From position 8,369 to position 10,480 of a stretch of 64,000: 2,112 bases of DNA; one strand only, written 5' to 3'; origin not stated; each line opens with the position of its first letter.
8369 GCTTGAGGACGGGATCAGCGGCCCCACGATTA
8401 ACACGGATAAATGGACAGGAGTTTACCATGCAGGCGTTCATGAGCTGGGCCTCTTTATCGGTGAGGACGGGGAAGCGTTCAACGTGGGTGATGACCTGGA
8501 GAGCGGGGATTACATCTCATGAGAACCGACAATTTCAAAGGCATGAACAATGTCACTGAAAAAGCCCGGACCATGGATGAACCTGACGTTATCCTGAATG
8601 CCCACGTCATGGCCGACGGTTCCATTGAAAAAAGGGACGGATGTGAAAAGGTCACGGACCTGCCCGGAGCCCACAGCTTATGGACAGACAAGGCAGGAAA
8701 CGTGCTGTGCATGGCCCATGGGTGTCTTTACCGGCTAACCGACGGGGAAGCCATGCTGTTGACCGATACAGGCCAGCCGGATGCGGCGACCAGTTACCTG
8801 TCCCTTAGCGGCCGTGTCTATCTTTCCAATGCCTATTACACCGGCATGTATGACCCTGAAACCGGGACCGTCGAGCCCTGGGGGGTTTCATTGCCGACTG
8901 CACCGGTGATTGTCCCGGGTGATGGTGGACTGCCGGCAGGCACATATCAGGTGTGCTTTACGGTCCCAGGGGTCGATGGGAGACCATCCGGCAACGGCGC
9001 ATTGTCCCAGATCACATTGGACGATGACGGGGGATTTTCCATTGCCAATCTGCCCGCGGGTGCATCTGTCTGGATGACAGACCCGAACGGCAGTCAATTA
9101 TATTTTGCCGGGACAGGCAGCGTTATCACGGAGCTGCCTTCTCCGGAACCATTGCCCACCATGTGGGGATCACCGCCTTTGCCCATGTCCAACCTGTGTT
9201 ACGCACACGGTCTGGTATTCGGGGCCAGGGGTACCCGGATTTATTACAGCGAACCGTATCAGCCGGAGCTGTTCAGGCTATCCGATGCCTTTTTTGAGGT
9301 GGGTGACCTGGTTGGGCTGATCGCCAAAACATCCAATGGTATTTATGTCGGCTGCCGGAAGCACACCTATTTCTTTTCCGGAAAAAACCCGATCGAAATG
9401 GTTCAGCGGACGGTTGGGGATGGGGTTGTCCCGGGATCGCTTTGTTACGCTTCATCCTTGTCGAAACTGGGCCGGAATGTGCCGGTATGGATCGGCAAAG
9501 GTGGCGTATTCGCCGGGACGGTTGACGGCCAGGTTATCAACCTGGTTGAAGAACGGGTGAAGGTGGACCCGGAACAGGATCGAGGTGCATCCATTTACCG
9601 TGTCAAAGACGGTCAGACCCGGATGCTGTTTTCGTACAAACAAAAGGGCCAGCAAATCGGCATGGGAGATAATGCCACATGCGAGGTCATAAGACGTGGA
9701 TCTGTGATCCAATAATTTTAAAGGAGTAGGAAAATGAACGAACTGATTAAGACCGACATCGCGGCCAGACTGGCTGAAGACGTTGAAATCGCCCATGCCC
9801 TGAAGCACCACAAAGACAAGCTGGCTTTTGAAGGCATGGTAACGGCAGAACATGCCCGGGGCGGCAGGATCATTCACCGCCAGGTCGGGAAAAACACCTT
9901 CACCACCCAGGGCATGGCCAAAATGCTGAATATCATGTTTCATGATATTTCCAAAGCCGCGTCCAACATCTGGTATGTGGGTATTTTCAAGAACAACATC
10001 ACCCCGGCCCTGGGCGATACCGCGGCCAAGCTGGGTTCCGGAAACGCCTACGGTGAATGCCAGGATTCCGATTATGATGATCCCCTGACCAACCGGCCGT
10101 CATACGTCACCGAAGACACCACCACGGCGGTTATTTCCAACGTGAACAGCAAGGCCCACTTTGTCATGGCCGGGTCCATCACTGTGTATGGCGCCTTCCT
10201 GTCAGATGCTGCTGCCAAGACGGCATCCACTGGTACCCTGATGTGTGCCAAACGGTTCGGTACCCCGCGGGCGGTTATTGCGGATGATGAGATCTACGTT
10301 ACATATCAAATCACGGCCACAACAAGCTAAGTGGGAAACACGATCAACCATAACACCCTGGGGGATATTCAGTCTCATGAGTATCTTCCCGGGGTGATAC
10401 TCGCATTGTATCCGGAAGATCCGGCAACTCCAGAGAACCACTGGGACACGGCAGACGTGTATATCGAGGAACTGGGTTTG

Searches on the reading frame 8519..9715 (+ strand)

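Call 8: search_protein_families(library=phrogs, proteins=[window:8519-9715:+], max_evalue=0.001)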
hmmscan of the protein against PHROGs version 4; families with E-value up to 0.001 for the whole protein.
window:8519-9715:+ (398 aa): 2 families
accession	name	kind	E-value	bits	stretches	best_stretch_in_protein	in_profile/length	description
phrog_8040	-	connector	1.9e-36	126.8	1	4-353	7-378/396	head closure Hc3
phrog_511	-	head and packaging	1.5e-05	24.6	1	210-298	551-640/862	internal virion protein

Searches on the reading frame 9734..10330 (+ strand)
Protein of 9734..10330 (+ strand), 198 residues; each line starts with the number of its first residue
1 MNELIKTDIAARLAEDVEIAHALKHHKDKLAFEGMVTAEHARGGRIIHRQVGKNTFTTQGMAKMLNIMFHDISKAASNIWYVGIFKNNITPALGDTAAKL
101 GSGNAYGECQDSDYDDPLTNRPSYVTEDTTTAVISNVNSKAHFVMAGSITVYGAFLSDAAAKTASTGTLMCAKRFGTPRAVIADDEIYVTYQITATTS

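Call 8: search_protein_families(library=phrogs, proteins=[window:9734-10330:+], max_evalue=0.001)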
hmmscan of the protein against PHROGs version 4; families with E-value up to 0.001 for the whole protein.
window:9734-10330:+ (198 aa): 2 families
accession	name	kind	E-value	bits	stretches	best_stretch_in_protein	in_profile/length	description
phrog_8123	-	unknown function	4.6e-23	82.9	1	50-196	47-191/192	-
phrog_5417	-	unknown function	0.00062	20.6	1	35-194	13-155/156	-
